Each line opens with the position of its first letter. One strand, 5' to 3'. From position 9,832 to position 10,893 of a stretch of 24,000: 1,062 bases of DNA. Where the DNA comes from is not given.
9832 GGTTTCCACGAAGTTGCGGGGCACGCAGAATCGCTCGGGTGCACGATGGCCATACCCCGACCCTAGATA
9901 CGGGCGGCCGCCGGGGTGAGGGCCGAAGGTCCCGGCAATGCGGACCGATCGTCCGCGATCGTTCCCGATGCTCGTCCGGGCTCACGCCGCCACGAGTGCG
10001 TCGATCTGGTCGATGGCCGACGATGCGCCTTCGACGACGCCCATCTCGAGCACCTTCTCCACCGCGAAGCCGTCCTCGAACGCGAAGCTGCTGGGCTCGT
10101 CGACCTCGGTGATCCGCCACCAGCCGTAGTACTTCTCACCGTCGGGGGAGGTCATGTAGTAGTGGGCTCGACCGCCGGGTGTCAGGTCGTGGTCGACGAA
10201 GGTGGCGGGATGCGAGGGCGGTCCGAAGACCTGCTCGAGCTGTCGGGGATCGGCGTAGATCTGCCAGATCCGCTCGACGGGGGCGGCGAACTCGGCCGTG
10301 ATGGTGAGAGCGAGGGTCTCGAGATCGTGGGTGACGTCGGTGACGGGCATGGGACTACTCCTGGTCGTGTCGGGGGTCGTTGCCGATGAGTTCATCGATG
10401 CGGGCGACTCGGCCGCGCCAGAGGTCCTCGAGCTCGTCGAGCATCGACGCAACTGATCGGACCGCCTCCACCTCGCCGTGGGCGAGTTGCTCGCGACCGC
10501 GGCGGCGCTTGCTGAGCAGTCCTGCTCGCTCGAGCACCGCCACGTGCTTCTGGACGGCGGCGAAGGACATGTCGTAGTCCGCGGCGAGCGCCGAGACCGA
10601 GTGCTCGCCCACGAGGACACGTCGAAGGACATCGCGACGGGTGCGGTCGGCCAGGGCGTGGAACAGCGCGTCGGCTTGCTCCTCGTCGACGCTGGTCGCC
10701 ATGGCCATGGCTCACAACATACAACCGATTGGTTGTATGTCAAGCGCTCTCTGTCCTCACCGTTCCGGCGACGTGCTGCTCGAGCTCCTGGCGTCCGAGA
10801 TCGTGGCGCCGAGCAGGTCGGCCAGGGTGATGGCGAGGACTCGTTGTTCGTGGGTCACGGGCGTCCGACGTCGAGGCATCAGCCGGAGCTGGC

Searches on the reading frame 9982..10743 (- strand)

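Call 9: search_protein_families(library=pfam, proteins=[window:9982-10743:-], max_evalue=0.001)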
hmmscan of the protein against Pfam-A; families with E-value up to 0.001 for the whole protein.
window:9982-10743:- (253 aa): 1 family
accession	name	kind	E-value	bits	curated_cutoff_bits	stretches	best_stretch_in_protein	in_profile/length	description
PF08327.17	AHSA1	-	1.5e-11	45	22.1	1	154-226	2-68/125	Activator of Hsp90 ATPase homolog 1-like protein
